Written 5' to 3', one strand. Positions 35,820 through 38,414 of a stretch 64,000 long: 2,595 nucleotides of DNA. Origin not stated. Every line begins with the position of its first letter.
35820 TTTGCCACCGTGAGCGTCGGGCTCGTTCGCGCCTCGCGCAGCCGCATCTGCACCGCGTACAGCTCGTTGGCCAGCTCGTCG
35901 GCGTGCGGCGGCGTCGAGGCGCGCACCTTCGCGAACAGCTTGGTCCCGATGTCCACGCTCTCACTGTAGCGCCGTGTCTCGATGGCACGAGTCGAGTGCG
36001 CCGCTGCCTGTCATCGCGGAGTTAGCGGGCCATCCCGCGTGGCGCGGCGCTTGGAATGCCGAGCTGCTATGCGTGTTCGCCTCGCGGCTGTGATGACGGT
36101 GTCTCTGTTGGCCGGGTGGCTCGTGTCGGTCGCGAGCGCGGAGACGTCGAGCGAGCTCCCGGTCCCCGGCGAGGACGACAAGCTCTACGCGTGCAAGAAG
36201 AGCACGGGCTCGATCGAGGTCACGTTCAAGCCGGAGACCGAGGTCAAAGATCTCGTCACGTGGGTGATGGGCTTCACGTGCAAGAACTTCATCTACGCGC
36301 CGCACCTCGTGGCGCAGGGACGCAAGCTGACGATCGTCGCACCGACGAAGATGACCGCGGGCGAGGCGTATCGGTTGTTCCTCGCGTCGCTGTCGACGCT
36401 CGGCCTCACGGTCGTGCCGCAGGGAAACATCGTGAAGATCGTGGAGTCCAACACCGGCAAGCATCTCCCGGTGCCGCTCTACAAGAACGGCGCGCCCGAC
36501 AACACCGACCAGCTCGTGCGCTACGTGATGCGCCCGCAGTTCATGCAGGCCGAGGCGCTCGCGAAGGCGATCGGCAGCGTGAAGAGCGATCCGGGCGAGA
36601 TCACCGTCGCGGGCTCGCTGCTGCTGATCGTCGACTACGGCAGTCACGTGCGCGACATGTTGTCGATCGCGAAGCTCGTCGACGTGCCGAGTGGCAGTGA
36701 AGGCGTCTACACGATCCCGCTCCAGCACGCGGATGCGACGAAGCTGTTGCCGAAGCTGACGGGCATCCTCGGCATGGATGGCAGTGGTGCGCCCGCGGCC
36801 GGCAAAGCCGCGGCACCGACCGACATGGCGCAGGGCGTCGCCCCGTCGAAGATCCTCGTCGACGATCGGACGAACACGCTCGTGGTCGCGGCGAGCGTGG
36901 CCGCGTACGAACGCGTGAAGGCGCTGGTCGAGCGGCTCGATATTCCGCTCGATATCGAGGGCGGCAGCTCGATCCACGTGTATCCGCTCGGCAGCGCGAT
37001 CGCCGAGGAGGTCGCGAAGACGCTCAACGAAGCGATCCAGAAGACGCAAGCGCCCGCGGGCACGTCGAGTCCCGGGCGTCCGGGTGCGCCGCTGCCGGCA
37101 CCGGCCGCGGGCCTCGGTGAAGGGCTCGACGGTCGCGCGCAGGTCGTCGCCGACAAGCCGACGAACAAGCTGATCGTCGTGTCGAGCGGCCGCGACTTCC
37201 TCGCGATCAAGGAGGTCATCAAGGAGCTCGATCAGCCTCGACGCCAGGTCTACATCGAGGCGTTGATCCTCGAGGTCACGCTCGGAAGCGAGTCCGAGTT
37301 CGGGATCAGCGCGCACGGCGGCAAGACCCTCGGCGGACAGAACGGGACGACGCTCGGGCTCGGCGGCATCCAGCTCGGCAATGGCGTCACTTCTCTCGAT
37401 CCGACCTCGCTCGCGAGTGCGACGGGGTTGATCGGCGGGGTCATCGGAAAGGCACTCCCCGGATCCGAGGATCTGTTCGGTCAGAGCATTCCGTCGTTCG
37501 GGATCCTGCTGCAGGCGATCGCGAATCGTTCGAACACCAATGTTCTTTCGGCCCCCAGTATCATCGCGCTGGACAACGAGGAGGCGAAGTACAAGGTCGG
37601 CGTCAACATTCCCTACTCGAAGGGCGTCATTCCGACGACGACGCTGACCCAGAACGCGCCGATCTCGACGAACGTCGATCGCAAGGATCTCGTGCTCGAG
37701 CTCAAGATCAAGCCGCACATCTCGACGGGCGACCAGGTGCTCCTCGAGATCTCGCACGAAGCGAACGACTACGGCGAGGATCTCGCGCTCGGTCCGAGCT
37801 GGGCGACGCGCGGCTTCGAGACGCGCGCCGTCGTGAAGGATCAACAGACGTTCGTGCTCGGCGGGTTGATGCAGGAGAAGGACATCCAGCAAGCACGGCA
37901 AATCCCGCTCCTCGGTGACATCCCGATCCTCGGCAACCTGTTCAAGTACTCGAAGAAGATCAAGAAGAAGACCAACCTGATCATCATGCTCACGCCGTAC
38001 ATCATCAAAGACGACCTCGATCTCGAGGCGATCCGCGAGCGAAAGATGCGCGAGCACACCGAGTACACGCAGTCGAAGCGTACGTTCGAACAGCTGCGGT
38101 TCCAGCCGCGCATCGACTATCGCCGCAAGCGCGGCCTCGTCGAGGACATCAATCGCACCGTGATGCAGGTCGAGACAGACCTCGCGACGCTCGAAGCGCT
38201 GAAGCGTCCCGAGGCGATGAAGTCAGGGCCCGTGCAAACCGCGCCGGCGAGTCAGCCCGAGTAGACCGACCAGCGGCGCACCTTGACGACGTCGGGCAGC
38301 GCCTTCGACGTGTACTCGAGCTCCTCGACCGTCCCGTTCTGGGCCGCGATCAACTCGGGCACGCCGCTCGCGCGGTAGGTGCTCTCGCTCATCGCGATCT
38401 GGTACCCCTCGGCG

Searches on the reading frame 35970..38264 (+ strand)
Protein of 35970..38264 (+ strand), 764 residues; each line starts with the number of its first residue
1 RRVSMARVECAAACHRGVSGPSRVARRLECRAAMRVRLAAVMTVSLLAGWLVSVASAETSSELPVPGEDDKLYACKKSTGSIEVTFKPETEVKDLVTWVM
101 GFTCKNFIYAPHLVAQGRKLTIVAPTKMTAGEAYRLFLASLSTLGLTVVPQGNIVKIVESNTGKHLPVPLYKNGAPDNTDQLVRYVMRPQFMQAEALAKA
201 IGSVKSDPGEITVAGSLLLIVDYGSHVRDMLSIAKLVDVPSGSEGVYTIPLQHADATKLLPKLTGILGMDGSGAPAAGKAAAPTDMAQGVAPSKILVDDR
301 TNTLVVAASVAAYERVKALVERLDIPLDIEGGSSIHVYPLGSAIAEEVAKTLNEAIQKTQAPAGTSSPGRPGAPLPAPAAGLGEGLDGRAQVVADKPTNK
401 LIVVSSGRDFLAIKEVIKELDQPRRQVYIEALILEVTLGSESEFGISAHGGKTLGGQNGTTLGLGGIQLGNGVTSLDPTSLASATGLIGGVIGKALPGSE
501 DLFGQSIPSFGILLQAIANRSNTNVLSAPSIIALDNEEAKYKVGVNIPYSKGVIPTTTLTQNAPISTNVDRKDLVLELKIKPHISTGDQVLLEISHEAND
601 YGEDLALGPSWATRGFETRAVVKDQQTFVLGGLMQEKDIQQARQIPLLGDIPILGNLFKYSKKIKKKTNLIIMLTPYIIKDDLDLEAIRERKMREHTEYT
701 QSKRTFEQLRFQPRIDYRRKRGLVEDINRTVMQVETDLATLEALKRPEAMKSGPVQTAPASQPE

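Call 23: search_protein_families(library=pfam, proteins=[window:35970-38264:+], max_evalue=0.001)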
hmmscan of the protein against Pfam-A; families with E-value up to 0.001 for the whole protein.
window:35970-38264:+ (764 aa): 3 families
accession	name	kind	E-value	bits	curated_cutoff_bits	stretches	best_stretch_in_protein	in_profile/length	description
PF00263.26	Secretin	-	2.6e-42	144.7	27.5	1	517-680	2-169/169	Bacterial type II and III secretion system protein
PF03958.22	Secretin_N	-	4.7e-26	91.2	28.2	2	336-426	2-69/69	Bacterial type II/III secretion system short domain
PF21305.2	type_II_gspD_N0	-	4.5e-09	36.5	27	1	89-157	5-71/71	GspD-like, N0 domain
